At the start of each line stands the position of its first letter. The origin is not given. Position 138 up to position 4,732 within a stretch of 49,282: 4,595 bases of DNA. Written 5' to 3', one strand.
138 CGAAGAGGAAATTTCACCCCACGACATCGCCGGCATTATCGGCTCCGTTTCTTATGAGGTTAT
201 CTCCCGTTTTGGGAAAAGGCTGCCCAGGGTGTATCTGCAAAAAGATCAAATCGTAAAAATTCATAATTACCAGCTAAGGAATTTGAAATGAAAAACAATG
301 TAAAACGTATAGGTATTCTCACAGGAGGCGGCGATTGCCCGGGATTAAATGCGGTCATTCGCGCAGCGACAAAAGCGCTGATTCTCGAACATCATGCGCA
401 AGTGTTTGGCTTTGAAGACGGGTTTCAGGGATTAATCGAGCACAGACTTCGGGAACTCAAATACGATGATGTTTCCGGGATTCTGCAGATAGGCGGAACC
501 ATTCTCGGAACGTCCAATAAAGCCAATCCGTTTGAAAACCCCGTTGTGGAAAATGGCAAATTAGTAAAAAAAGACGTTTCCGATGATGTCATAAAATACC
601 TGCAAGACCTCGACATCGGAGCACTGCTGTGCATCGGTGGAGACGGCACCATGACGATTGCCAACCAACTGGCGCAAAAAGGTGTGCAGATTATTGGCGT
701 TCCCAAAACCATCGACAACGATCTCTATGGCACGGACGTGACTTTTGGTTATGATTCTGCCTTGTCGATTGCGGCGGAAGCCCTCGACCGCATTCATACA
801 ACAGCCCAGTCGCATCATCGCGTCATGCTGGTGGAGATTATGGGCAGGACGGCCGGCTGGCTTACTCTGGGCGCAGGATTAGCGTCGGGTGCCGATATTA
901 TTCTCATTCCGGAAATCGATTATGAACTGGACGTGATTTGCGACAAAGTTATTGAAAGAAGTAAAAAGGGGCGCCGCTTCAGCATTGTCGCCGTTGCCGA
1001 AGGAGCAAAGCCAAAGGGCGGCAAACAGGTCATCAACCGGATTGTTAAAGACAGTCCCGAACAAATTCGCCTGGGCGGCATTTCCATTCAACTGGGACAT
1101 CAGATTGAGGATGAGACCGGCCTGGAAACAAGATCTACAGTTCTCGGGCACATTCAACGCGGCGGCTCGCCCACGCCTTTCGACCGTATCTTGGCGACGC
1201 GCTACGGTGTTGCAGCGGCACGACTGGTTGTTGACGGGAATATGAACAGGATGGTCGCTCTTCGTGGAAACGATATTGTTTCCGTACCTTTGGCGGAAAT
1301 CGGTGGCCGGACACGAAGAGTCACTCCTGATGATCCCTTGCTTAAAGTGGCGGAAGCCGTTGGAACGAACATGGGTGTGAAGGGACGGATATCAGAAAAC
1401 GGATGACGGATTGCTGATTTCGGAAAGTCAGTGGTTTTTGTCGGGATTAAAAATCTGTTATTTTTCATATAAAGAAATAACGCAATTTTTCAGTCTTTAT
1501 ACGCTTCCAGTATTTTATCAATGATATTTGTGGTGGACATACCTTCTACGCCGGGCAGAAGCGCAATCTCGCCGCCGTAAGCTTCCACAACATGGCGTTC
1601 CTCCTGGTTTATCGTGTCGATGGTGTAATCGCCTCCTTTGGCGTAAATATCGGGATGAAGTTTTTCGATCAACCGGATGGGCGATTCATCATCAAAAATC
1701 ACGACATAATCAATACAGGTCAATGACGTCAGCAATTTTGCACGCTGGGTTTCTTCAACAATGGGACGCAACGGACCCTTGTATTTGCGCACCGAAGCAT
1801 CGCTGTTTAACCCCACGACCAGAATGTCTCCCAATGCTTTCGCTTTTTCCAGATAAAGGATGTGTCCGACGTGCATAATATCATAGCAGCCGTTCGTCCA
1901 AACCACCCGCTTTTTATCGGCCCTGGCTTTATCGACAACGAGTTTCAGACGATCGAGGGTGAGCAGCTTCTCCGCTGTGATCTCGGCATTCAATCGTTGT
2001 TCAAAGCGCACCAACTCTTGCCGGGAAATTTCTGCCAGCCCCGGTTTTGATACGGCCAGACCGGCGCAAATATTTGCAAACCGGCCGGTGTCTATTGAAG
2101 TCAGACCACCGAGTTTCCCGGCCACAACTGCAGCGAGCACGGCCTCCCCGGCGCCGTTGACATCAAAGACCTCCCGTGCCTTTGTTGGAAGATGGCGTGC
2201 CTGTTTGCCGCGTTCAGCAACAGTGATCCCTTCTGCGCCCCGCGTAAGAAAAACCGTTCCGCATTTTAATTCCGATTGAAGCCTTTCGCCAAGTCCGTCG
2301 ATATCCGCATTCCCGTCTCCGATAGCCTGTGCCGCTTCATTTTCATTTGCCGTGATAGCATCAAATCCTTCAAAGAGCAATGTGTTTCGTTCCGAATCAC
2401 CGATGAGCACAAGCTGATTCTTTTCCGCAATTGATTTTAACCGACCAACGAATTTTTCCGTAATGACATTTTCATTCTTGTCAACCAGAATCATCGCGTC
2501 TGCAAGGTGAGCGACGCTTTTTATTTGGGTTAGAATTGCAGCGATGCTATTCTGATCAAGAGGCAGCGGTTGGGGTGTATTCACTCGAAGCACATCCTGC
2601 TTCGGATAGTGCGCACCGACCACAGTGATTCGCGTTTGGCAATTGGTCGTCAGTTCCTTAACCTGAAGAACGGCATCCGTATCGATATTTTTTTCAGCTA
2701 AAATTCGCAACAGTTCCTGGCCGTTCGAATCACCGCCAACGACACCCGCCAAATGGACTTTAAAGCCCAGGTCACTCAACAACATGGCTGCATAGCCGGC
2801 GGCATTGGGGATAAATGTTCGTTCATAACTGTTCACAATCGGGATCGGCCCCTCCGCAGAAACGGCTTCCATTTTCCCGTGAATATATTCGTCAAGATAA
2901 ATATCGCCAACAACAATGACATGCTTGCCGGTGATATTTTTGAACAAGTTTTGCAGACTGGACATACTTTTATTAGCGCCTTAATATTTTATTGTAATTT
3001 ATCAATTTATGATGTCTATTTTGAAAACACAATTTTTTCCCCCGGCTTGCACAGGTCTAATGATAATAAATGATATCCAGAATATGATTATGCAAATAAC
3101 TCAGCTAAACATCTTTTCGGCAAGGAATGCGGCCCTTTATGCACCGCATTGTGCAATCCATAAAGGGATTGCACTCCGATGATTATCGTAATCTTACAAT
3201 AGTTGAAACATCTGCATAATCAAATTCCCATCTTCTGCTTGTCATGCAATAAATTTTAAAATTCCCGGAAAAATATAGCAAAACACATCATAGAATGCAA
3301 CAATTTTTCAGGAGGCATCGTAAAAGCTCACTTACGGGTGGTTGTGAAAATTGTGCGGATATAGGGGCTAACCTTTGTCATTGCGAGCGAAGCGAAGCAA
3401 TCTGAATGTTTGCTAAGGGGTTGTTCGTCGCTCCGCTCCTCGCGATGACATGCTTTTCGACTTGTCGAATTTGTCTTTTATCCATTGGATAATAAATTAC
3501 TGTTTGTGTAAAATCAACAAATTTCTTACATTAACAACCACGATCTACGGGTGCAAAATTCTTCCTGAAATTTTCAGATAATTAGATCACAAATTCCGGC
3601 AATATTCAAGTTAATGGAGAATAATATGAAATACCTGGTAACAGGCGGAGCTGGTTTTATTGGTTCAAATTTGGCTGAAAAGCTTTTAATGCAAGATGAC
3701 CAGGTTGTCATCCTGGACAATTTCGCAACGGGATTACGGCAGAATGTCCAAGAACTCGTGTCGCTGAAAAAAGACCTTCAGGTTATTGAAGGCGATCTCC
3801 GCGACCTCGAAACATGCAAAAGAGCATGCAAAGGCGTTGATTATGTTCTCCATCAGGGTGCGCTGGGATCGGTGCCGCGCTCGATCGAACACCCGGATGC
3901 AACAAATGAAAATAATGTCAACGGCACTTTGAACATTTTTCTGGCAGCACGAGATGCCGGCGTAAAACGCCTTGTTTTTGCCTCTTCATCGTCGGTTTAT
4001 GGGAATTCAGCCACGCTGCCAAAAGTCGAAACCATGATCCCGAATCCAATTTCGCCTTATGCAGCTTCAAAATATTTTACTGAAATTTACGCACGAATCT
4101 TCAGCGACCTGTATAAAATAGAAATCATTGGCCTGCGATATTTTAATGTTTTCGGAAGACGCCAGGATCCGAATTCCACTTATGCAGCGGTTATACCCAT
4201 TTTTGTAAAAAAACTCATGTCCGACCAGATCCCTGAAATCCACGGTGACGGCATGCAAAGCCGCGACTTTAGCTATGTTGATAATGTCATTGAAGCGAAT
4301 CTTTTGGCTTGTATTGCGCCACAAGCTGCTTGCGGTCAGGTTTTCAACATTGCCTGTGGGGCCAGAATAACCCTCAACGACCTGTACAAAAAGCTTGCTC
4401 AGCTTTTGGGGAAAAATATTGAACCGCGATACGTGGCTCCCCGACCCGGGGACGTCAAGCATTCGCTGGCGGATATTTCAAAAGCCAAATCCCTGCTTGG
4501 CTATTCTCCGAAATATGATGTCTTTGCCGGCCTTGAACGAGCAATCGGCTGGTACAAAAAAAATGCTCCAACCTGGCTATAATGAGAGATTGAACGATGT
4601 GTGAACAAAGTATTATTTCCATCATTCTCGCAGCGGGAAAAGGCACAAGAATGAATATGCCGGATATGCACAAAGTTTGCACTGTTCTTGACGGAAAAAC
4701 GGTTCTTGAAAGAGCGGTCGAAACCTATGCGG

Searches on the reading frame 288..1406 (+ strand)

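Call 77: search_protein_families(library=pfam, proteins=[window:288-1406:+], max_evalue=0.00001)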
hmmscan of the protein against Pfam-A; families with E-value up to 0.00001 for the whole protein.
window:288-1406:+ (372 aa): 1 family
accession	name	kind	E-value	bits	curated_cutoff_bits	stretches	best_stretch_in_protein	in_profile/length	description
PF00365.25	PFK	-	1.5e-106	356.3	30.9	1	7-313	1-276/277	Phosphofructokinase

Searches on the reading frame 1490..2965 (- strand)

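Call 77: search_protein_families(library=pfam, proteins=[window:1490-2965:-], max_evalue=0.00001)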
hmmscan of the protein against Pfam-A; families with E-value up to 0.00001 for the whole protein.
window:1490-2965:- (491 aa): 2 families
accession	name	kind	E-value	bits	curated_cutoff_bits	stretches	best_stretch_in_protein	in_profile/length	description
PF00294.29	PfkB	-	8.7e-29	101.2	25.8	1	60-312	43-297/302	pfkB family carbohydrate kinase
PF01467.32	CTP_transf_like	-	7.8e-20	71.9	21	1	356-463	1-105/133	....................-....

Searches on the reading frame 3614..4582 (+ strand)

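Call 77: search_protein_families(library=pfam, proteins=[window:3614-4582:+], max_evalue=0.00001)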
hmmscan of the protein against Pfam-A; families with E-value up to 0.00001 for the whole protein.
window:3614-4582:+ (322 aa): 9 families
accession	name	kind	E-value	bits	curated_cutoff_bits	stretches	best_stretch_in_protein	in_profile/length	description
PF01370.27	Epimerase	-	1.9e-58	198.2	20.9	1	8-247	2-240/240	NAD dependent epimerase/dehydratase family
PF16363.11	GDP_Man_Dehyd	-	6.1e-53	180.8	27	1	8-308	1-330/332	GDP-mannose 4,6 dehydratase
PF01073.25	3Beta_HSD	-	2.2e-24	86.4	22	1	8-234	1-230/280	3-beta hydroxysteroid dehydrogenase/isomerase family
PF02719.21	Polysacc_synt_2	-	9e-21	74.7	20.2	1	8-280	2-267/293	Polysaccharide biosynthesis protein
PF13460.12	NAD_binding_10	-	2e-12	47.8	27.2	1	11-154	1-125/184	NAD(P)H-binding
PF07993.18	NAD_binding_4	-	2.2e-09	37.3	20.1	1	9-227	1-256/258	Male sterility protein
PF04321.23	RmlD_sub_bind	-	2.7e-09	37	27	1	5-159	1-135/287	RmlD substrate binding domain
PF00106.31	adh_short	-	7e-07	29.4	26.6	1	8-75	4-71/195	short chain dehydrogenase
PF05368.20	NmrA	-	1.5e-06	28.5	27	1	7-138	5-130/298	NmrA-like family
